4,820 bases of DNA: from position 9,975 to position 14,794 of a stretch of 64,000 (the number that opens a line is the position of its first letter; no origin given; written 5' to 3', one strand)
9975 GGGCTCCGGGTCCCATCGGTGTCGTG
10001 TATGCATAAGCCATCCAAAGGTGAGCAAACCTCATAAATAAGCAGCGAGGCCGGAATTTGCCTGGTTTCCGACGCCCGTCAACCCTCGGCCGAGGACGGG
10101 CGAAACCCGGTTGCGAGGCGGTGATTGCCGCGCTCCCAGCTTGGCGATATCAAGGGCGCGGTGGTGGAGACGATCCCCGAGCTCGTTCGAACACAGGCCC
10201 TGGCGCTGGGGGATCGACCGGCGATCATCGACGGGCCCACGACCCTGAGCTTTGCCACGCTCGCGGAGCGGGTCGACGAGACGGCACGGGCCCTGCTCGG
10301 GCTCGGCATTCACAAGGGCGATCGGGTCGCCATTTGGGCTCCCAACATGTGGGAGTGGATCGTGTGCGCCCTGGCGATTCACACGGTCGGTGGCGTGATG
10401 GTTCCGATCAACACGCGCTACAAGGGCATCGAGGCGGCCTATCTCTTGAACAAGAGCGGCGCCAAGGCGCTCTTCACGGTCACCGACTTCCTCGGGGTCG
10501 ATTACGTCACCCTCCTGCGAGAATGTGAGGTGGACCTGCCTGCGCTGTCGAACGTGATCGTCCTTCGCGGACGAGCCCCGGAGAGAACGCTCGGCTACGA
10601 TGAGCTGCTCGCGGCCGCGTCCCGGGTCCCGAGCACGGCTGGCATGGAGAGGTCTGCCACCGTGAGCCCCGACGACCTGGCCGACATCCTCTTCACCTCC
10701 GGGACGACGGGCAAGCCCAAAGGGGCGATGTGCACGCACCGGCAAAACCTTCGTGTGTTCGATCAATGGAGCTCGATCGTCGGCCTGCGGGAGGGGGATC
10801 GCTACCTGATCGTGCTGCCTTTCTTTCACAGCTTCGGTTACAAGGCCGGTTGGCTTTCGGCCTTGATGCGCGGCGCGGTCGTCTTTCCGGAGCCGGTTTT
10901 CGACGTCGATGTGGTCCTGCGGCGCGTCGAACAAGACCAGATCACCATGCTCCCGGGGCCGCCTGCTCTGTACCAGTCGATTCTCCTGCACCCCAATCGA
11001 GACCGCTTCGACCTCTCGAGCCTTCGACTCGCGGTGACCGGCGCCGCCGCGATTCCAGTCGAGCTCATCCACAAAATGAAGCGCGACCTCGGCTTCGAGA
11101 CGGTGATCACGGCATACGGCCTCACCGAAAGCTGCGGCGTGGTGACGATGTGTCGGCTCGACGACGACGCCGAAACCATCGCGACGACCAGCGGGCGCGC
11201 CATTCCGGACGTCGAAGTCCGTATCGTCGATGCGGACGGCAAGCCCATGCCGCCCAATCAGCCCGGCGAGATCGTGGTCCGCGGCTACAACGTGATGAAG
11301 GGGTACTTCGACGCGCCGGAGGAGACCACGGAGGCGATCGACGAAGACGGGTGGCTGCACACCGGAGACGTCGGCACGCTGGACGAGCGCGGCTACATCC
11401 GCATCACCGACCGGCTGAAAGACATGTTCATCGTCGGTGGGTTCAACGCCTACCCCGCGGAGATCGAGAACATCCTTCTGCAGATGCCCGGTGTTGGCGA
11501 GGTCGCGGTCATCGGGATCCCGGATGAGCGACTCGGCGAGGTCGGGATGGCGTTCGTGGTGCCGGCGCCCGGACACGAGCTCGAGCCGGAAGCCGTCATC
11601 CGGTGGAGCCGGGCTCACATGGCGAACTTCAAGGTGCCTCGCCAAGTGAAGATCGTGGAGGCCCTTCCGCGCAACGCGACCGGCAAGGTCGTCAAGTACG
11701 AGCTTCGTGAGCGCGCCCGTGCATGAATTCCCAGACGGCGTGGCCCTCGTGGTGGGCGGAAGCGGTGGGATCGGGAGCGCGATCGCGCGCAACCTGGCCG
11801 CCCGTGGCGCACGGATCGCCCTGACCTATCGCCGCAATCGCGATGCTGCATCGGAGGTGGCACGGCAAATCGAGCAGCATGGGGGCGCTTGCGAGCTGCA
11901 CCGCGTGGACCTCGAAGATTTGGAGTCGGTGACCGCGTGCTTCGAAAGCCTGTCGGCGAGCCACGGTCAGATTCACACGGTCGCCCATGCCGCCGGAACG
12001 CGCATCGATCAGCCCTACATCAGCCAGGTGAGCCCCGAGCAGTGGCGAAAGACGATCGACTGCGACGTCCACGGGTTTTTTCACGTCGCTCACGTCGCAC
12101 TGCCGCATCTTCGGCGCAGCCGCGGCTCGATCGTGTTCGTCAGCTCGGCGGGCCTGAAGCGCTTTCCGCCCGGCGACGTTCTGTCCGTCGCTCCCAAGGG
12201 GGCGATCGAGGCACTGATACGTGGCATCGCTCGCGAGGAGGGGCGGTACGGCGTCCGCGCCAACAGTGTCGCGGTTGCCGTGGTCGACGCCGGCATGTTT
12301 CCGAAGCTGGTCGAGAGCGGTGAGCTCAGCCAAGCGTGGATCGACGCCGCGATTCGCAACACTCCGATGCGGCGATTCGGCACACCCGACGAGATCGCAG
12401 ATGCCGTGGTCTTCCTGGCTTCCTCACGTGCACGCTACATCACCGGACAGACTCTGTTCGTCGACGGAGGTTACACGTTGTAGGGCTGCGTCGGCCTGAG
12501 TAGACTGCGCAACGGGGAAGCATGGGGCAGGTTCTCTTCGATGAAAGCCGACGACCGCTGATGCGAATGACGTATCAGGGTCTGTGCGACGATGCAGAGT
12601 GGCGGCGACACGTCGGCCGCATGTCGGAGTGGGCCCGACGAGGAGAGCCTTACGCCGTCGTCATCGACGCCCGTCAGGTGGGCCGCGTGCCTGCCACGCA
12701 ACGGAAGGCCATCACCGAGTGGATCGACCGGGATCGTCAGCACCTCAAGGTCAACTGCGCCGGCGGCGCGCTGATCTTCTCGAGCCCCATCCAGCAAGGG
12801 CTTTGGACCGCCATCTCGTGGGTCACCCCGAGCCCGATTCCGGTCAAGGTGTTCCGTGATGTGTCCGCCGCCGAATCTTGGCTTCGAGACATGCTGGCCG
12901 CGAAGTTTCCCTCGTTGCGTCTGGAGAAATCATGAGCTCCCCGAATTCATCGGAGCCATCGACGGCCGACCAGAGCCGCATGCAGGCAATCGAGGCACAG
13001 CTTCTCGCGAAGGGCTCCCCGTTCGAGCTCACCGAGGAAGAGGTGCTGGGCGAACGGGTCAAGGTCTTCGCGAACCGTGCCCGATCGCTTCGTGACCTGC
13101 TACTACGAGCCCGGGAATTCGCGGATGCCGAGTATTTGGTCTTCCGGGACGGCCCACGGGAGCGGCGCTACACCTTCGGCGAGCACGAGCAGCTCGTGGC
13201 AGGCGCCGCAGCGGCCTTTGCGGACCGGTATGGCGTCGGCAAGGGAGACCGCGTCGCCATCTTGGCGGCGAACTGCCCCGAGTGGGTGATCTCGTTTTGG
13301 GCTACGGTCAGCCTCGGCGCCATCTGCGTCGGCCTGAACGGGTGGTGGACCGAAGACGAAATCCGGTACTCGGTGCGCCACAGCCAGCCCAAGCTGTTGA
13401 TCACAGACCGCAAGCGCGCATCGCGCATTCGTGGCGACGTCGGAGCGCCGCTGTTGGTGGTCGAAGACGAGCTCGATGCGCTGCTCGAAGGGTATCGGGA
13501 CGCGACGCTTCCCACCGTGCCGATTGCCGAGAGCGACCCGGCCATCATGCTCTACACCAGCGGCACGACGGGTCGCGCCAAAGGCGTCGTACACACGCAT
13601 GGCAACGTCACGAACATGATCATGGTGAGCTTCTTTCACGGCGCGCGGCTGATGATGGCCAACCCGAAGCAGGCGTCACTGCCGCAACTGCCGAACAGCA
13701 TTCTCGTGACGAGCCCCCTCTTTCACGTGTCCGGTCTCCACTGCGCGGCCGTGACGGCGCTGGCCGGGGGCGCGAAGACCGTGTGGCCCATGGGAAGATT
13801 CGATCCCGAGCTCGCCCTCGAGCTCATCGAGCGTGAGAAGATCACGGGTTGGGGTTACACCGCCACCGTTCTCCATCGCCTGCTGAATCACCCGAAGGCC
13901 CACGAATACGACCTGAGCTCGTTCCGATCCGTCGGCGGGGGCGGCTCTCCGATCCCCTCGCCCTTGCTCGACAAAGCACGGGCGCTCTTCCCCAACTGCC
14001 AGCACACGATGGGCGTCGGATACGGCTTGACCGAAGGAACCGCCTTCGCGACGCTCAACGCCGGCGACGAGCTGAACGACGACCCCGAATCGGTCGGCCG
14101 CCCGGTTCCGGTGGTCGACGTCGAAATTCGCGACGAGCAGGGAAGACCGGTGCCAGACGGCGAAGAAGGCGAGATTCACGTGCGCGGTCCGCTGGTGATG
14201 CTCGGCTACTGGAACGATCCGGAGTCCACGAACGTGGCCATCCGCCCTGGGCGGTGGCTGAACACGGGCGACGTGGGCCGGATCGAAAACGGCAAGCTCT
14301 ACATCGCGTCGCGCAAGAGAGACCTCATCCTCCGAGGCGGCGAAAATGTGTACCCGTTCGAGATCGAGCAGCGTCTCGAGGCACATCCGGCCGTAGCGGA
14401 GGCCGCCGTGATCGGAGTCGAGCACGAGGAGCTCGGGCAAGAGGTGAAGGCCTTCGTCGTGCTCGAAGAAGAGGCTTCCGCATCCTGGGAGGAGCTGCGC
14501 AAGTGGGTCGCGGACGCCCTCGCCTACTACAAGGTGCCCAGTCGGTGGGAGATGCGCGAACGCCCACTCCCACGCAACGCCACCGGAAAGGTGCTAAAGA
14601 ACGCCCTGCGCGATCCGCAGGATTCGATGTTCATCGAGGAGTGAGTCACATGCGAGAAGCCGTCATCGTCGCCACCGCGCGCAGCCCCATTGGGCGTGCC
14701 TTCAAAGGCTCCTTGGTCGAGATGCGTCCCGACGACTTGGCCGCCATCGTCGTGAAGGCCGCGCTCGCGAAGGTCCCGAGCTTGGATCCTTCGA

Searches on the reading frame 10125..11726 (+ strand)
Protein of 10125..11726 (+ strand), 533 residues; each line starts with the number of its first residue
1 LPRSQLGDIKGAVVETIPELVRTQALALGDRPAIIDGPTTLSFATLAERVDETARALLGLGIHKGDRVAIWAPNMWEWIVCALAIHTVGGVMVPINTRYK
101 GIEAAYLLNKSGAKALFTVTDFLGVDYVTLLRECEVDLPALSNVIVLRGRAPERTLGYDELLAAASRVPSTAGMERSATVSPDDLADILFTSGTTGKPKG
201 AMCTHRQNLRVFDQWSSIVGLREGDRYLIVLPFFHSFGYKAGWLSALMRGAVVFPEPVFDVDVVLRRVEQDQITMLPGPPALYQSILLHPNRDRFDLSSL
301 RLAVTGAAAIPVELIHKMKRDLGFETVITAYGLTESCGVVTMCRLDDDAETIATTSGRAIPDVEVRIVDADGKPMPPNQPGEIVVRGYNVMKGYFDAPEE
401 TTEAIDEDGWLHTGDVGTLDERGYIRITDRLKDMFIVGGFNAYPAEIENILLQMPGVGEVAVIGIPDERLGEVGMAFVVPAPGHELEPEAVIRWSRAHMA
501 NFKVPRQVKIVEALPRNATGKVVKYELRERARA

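Call 11: search_protein_families(library=pfam, proteins=[window:10125-11726:+])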
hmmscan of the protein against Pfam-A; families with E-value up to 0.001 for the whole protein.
window:10125-11726:+ (533 aa): 2 families
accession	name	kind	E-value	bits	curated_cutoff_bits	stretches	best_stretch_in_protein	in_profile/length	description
PF00501.34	AMP-binding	-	2.6e-94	316.6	29.9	1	23-395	3-384/384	AMP-binding enzyme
PF13193.12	AMP-binding_C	-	2.4e-21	76.9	24.5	1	446-521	1-76/76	AMP-binding enzyme C-terminal domain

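Call 26: search_protein_families(library=ncbifam, proteins=[window:10125-11726:+], max_evalue=1e-10)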
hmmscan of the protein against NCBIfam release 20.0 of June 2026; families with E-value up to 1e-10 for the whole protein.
window:10125-11726:+ (533 aa): 104 families (the best 25 are shown)
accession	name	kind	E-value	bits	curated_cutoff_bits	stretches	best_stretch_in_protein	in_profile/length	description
NF005801.1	PRK07656.1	equivalog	3e-230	765.1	657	1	15-528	1-500/500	FadD3 family acyl-CoA ligase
NF009233.0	PRK12583.1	subfamily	1.7e-144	482.3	832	1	13-531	16-550/558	fatty acid CoA ligase family protein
NF004837.0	PRK06187.1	subfamily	8.6e-142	473.1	476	1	15-531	8-522/531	long-chain-fatty-acid--CoA ligase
NF006182.0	PRK08316.1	subfamily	1.2e-117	393.6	663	1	13-531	9-517/523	fatty acyl-CoA synthetase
NF005702.0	PRK07514.1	subfamily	6.2e-101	338.2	558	1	36-531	25-500/506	malonyl-CoA synthase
NF004114.0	PRK05605.1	equivalog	1.5e-100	337.2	766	1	153-530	193-568/575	long-chain-fatty-acid--CoA ligase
NF004758.0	PRK06087.1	equivalog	3.1e-100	336.1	736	1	19-529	28-533/548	medium-chain fatty-acid--CoA ligase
NF004797.0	PRK06145.1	equivalog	5.9e-98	328.4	850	1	27-529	14-493/499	acyl-CoA synthetase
NF005676.0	PRK07470.1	equivalog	3.9e-96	322.8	774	1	18-530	23-528/544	acyl-CoA synthetase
NF052580.1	Str24CoAsynCasG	equivalog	4.2e-93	312.6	750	1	19-527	45-546/548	steroid-24-oyl-CoA synthetase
TIGR03208.1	cyc_hxne_CoA_lg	equivalog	6.6e-92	309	792.3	1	38-529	51-538/538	cyclohexanecarboxylate-CoA ligase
NF006181.0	PRK08314.1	subfamily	7.4e-92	308.4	705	1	21-532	30-555/563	long-chain-fatty-acid--CoA ligase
NF005307.0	PRK06839.1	equivalog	2.1e-90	303.8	748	1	19-531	6-493/496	o-succinylbenzoate--CoA ligase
NF004814.0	PRK06164.1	equivalog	8.7e-90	301.8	677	1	16-532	11-531/540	acyl-CoA synthetase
NF009071.0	PRK12406.1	subfamily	4.3e-89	299.3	701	1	34-529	6-500/510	acyl-CoA synthetase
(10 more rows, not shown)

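Call 40: find_homologous_proteins(query=window:10125-11726:+, max_evalue=1e-150)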
Query window:10125-11726:+ (533 aa): 7214 proteins with E <= 1e-150 among 8000 candidates; the best 120 are listed.
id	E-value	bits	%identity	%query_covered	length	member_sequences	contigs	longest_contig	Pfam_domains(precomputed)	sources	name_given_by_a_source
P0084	0.0e+0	1204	100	100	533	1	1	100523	PF00501.35,PF13193.13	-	-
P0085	4.9e-294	994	83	97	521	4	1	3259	PF00501.35,PF13193.13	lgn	-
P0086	1.2e-293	992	82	100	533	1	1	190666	PF00501.35,PF13193.13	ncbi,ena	-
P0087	1.8e-293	992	83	97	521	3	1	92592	PF00501.35,PF13193.13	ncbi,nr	ncbi:MAG: fatty acid--CoA ligase [Myxococcales bacterium SG8_38]|nr:MAG: fatty acid--CoA ligase [Myx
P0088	2.6e-293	991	81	100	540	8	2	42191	PF00501.35,PF13193.13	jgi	jgi:acyl-CoA synthetase (AMP-forming)/AMP-acid ligase II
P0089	8.2e-293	990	81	100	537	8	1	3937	PF00501.35,PF13193.13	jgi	jgi:acyl-CoA synthetase (AMP-forming)/AMP-acid ligase II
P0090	3.3e-292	988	80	100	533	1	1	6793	PF00501.35,PF13193.13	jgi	jgi:acyl-CoA synthetase (AMP-forming)/AMP-acid ligase II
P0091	7.6e-292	987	81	100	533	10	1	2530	PF00501.35,PF13193.13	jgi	jgi:acyl-CoA synthetase (AMP-forming)/AMP-acid ligase II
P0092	8.9e-292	986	81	100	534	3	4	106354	PF00501.35,PF13193.13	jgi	-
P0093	1.1e-291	986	80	100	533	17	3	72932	PF00501.35,PF13193.13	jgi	jgi:acyl-CoA synthetase (AMP-forming)/AMP-acid ligase II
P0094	3.6e-291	984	81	99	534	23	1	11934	PF00501.35,PF13193.13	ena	-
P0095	6.3e-291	983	81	100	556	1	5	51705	PF00501.35,PF13193.13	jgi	jgi:acyl-CoA synthetase (AMP-forming)/AMP-acid ligase II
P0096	7.0e-291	983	80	100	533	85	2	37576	PF00501.35,PF13193.13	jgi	jgi:acyl-CoA synthetase (AMP-forming)/AMP-acid ligase II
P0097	1.7e-290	982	81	100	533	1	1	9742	PF00501.35,PF13193.13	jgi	-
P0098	4.0e-290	981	80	100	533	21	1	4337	PF00501.35,PF13193.13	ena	-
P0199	7.1e-264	894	76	97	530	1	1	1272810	PF00501.35,PF13193.13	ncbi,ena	-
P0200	1.8e-263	893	75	97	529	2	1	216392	PF00501.35,PF13193.13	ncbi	ncbi:MAG: FadD3 family acyl-CoA ligase [Myxococcota bacterium]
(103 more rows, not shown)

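Call 41: find_encoding_contigs(protein=P0086, flank=10000, max_places=1)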
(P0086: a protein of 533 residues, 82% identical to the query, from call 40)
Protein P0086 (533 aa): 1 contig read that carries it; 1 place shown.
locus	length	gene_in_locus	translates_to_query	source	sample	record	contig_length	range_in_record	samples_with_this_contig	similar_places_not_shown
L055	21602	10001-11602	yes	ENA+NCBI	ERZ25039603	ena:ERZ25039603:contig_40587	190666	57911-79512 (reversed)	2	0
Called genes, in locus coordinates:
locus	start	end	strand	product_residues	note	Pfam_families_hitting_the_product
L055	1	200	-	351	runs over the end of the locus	PF02803:Thiolase_C (faint), PF22691:Thiolase_C_1 (faint)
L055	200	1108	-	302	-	PF01796:OB_ChsH2_C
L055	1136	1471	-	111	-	PF14864:Alkyl_sulf_C (weak), PF02036:SCP2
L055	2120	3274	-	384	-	PF00108:Thiolase_N, PF00109:ketoacyl-synt (faint), PF02803:Thiolase_C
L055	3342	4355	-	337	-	PF02771:Acyl-CoA_dh_N, PF00441:Acyl-CoA_dh_1, PF08028:Acyl-CoA_dh_2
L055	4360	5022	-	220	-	PF00441:Acyl-CoA_dh_1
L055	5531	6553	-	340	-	PF00478:IMPDH (weak), PF03060:NMO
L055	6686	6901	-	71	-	-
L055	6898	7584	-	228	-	PF01144:CoA_trans (weak)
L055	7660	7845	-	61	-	-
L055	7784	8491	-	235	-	PF01144:CoA_trans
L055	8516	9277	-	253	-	PF00378:ECH_1, PF16113:ECH_2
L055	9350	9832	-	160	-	-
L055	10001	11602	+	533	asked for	PF00501:AMP-binding, PF13193:AMP-binding_C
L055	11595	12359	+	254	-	PF00106:adh_short, PF08659:KR, PF01370:Epimerase (weak), PF13561:adh_short_C2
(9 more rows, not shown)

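Call 42: find_encoding_contigs(protein=P0087, flank=10000, max_places=1)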
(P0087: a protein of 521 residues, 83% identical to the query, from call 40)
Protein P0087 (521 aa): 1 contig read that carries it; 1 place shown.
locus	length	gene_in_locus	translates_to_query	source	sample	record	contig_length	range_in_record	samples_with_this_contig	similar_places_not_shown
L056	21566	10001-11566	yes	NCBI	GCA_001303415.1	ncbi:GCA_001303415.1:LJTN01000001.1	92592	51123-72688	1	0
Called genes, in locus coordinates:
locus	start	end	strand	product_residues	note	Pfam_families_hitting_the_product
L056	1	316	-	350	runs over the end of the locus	PF22691:Thiolase_C_1 (faint)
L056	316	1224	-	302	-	PF01796:OB_ChsH2_C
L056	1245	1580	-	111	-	PF14864:Alkyl_sulf_C (weak), PF02036:SCP2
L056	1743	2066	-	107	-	PF07238:PilZ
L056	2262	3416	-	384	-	PF00108:Thiolase_N, PF22691:Thiolase_C_1 (faint), PF02803:Thiolase_C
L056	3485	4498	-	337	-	PF02771:Acyl-CoA_dh_N, PF00441:Acyl-CoA_dh_1, PF08028:Acyl-CoA_dh_2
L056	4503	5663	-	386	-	PF02771:Acyl-CoA_dh_N, PF02770:Acyl-CoA_dh_M, PF00441:Acyl-CoA_dh_1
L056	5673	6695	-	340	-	PF00478:IMPDH, PF03060:NMO, PF01070:FMN_dh (weak)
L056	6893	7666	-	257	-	PF01144:CoA_trans (weak)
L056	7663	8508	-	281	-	PF01144:CoA_trans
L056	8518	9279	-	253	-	PF00378:ECH_1, PF16113:ECH_2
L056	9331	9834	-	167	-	-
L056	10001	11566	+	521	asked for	PF00501:AMP-binding, PF13193:AMP-binding_C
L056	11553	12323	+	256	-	PF00106:adh_short, PF01370:Epimerase (faint), PF08659:KR, PF13561:adh_short_C2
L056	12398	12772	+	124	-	-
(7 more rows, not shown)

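Call 43: find_encoding_contigs(protein=P0199, flank=10000, max_places=1)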
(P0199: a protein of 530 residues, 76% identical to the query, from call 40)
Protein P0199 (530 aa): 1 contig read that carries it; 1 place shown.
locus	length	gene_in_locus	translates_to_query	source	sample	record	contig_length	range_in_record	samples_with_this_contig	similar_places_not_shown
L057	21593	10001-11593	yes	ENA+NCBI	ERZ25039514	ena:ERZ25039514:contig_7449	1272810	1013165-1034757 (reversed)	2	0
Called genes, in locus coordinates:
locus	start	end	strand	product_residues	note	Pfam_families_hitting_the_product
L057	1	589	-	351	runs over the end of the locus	PF22691:Thiolase_C_1 (faint)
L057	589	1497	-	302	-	PF01796:OB_ChsH2_C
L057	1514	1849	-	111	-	PF02036:SCP2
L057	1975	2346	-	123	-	PF07238:PilZ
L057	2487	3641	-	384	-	PF00108:Thiolase_N, PF22691:Thiolase_C_1 (faint), PF00109:ketoacyl-synt (faint), PF02803:Thiolase_C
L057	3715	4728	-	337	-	PF02771:Acyl-CoA_dh_N, PF00441:Acyl-CoA_dh_1, PF08028:Acyl-CoA_dh_2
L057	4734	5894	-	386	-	PF02771:Acyl-CoA_dh_N, PF02770:Acyl-CoA_dh_M, PF00441:Acyl-CoA_dh_1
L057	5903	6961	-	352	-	PF00478:IMPDH (weak), PF03060:NMO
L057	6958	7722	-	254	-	PF01144:CoA_trans (faint)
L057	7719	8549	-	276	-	PF01144:CoA_trans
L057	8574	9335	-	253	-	PF00378:ECH_1, PF16113:ECH_2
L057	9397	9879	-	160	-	-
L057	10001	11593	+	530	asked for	PF00501:AMP-binding, PF13193:AMP-binding_C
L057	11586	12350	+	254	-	PF00106:adh_short, PF08659:KR, PF01370:Epimerase, PF13561:adh_short_C2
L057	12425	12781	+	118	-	-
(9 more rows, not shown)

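Call 44: find_encoding_contigs(protein=P0200, flank=10000, max_places=1)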
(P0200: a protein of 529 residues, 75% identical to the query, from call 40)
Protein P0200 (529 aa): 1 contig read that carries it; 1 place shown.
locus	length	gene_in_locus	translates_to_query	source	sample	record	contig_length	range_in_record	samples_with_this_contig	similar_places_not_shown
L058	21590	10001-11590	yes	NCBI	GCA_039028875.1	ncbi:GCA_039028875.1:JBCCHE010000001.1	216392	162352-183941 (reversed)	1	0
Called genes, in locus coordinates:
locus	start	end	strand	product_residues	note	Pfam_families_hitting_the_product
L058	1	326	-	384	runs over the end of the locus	PF00108:Thiolase_N, PF00109:ketoacyl-synt (faint), PF02803:Thiolase_C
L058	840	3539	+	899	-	-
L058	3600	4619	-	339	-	PF02771:Acyl-CoA_dh_N, PF00441:Acyl-CoA_dh_1, PF08028:Acyl-CoA_dh_2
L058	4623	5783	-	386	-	PF02771:Acyl-CoA_dh_N, PF02770:Acyl-CoA_dh_M, PF00441:Acyl-CoA_dh_1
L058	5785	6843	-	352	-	PF00478:IMPDH, PF03060:NMO, PF01070:FMN_dh (weak)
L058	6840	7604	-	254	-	-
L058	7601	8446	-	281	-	PF01144:CoA_trans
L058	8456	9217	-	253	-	PF00378:ECH_1, PF16113:ECH_2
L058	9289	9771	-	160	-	-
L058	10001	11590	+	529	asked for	PF00501:AMP-binding, PF13193:AMP-binding_C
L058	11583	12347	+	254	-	PF00106:adh_short, PF08659:KR, PF23441:SDR (weak), PF01370:Epimerase, PF13561:adh_short_C2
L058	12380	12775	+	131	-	-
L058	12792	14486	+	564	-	PF00501:AMP-binding, PF13193:AMP-binding_C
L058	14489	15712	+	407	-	PF00108:Thiolase_N, PF02803:Thiolase_C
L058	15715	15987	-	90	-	-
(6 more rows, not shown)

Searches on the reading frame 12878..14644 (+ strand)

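Call 11: search_protein_families(library=pfam, proteins=[window:12878-14644:+])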
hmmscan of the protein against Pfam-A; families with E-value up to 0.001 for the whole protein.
window:12878-14644:+ (588 aa): 2 families
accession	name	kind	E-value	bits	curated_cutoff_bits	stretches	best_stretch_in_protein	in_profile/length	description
PF00501.34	AMP-binding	-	1.9e-86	290.8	29.9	1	77-445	4-384/384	AMP-binding enzyme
PF13193.12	AMP-binding_C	-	6e-18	66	24.5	1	495-571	1-76/76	AMP-binding enzyme C-terminal domain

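Call 26: search_protein_families(library=ncbifam, proteins=[window:12878-14644:+], max_evalue=1e-10)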
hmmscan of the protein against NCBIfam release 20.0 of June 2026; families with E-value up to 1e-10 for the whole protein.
window:12878-14644:+ (588 aa): 102 families (the best 25 are shown)
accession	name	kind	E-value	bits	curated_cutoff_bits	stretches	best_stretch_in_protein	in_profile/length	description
NF052580.1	Str24CoAsynCasG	equivalog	1.6e-205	683.6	750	1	31-576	3-545/548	steroid-24-oyl-CoA synthetase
NF004837.0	PRK06187.1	subfamily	3.3e-111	372.1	476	1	88-580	27-521/531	long-chain-fatty-acid--CoA ligase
NF005801.1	PRK07656.1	equivalog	3.7e-95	319.4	657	1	78-578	11-500/500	FadD3 family acyl-CoA ligase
NF009233.0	PRK12583.1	subfamily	7.2e-91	305.3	832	2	216-579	198-548/558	fatty acid CoA ligase family protein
NF006182.0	PRK08316.1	subfamily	5.9e-89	298.9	663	1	66-580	8-516/523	fatty acyl-CoA synthetase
NF005307.0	PRK06839.1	equivalog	1e-88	298.2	748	1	95-579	25-491/496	o-succinylbenzoate--CoA ligase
NF006181.0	PRK08314.1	subfamily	3.3e-87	293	705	2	213-580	198-553/563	long-chain-fatty-acid--CoA ligase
NF005702.0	PRK07514.1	subfamily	1.1e-83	281.3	558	1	91-585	23-504/506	malonyl-CoA synthase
NF004797.0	PRK06145.1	equivalog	4.7e-81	272.6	850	1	94-582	24-496/499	acyl-CoA synthetase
NF052269.1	Staph_lig_FadD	equivalog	3e-80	270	650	1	79-578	9-490/499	long-chain-fatty-acid--CoA ligase FadD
NF005676.0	PRK07470.1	equivalog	2.6e-78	263.9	774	1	68-579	19-527/544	acyl-CoA synthetase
NF004114.0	PRK05605.1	equivalog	5.9e-78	262.6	766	2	216-579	218-567/575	long-chain-fatty-acid--CoA ligase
NF005857.1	PRK07786.1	exception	2.8e-77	260.4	733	1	98-578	35-509/513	fatty-acid--CoA ligase FadD5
NF002966.0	PRK03640.1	equivalog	1.1e-75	255.2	556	1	95-580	25-479/483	o-succinylbenzoate--CoA ligase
NF004822.0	PRK06178.1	equivalog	1.2e-74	252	782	2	202-579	194-565/571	acyl-CoA synthetase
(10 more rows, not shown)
